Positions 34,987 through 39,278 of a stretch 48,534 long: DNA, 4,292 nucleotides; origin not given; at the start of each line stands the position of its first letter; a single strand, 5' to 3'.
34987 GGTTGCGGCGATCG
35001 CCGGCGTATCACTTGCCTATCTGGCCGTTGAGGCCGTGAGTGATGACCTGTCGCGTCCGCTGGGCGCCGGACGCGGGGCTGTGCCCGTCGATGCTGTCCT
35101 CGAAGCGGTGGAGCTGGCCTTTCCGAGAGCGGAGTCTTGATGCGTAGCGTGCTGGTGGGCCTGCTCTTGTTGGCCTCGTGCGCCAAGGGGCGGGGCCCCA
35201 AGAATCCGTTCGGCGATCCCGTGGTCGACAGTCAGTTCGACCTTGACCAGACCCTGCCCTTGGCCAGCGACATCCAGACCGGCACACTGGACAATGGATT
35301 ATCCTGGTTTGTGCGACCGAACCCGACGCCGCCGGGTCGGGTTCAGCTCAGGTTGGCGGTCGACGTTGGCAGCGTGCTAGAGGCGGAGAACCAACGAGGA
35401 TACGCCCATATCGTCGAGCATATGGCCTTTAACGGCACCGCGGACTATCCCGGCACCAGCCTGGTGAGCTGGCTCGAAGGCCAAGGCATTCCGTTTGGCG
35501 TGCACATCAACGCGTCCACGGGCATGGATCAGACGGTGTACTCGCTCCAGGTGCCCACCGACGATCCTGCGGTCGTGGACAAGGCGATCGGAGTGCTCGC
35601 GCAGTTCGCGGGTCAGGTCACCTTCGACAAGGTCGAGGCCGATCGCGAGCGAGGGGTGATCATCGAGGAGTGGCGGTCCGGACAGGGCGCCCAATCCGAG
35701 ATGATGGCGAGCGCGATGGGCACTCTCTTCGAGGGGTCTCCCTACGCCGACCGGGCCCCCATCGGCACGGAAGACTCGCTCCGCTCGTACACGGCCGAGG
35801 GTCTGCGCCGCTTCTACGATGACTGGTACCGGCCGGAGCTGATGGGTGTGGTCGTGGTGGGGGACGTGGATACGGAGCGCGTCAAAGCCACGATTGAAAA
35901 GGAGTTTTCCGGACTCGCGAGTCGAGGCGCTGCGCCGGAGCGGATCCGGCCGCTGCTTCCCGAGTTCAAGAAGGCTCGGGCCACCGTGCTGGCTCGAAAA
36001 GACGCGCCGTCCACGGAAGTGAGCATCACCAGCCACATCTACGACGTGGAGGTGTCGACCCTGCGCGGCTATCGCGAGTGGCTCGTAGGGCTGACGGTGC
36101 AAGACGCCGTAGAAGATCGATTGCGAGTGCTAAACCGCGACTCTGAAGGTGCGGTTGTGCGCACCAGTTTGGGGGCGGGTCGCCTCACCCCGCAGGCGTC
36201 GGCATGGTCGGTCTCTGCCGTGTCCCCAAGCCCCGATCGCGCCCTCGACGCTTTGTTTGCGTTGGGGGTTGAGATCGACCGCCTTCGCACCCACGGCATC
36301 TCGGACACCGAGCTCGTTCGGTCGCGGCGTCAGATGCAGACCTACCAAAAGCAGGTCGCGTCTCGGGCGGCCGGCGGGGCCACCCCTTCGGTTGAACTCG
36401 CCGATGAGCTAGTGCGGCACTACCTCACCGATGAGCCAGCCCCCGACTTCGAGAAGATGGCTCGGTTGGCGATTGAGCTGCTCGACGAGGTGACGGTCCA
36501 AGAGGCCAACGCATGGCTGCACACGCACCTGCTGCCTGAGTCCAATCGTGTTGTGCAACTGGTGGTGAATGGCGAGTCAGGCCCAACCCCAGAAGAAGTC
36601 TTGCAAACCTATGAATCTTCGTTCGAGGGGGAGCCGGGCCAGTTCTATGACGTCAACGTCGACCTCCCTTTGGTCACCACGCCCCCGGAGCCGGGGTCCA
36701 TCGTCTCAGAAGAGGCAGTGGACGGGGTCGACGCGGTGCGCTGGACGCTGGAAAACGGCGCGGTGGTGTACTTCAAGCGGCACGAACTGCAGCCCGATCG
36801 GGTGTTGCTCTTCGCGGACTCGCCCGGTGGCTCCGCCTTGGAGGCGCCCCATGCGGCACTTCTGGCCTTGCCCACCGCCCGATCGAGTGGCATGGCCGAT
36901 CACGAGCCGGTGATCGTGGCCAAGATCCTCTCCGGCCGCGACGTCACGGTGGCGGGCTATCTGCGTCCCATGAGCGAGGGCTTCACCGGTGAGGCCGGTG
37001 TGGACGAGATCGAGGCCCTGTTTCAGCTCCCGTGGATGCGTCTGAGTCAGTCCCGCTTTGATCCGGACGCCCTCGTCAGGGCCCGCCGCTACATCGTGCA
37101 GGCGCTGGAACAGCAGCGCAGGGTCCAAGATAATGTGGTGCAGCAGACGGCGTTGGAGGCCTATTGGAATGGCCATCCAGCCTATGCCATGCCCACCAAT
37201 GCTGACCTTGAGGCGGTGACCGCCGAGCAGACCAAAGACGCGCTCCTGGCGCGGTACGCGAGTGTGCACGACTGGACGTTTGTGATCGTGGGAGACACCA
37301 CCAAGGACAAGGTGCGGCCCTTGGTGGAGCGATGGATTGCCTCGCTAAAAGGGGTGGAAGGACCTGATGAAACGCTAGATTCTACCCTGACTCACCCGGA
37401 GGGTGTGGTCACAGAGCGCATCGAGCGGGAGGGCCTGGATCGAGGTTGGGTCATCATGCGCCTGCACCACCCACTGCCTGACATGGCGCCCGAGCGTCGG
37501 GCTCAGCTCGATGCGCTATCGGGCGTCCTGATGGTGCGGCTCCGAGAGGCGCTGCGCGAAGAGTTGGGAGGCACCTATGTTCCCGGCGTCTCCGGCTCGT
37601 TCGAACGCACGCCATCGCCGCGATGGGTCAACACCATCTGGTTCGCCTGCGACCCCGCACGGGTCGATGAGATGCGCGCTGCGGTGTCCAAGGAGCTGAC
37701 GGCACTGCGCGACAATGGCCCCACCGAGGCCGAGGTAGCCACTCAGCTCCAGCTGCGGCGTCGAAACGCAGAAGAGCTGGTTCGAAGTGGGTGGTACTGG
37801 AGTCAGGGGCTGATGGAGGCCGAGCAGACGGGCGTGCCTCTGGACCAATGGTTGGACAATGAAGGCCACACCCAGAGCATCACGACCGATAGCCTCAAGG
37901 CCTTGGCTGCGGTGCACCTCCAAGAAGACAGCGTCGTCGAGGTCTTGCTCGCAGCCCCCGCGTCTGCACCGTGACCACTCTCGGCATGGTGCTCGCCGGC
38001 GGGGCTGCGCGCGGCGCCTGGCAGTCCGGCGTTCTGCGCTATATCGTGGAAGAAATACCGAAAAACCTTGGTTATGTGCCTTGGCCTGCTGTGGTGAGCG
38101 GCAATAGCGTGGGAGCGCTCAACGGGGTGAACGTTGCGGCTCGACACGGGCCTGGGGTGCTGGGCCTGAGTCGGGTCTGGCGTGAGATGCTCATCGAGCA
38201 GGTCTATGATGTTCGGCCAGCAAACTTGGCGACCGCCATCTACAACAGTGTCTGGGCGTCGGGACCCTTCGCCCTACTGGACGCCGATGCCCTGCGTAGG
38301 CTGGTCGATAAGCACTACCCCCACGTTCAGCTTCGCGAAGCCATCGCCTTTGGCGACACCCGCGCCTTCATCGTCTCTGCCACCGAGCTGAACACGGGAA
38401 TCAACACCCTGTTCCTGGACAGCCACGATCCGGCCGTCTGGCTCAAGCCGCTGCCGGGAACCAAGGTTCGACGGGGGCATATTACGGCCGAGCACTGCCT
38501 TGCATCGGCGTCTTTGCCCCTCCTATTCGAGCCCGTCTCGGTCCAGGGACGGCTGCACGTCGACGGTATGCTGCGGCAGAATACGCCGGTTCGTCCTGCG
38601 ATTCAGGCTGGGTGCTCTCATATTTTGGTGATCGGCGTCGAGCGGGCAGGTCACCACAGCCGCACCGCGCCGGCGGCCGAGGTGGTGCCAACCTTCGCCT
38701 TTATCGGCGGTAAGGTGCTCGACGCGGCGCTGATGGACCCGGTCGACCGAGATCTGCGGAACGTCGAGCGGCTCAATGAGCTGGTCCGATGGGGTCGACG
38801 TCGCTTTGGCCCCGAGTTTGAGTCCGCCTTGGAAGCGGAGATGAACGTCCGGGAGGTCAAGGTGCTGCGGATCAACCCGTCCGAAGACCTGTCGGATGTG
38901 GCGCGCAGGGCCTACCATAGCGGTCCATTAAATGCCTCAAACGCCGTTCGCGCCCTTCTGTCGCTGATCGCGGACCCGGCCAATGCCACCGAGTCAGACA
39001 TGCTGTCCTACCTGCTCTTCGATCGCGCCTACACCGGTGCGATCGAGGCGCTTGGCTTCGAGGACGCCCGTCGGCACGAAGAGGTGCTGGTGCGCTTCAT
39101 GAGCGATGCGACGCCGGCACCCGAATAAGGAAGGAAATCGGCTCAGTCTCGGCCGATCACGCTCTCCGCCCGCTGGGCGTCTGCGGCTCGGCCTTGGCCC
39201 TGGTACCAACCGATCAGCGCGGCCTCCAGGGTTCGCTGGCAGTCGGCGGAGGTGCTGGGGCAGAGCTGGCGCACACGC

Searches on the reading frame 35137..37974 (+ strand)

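Call 42: search_protein_families(library=pfam, proteins=[window:35137-37974:+], max_evalue=0.00001)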
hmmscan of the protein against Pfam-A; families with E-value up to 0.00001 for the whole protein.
window:35137-37974:+ (945 aa): 2 families
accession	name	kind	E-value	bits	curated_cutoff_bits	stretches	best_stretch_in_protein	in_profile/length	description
PF05193.26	Peptidase_M16_C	-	6.3e-33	114.6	23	2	219-400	3-181/181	Peptidase M16 inactive domain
PF00675.25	Peptidase_M16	-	5.2e-24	85.3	22.3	1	68-181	12-118/149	Insulinase (Peptidase family M16)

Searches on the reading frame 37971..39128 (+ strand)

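Call 42: search_protein_families(library=pfam, proteins=[window:37971-39128:+], max_evalue=0.00001)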
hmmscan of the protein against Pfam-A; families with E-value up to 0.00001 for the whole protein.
window:37971-39128:+ (385 aa): 1 family
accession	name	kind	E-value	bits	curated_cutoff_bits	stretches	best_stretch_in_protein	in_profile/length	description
PF01734.28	Patatin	-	1.4e-22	81.3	27.7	1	6-211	1-191/191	Patatin-like phospholipase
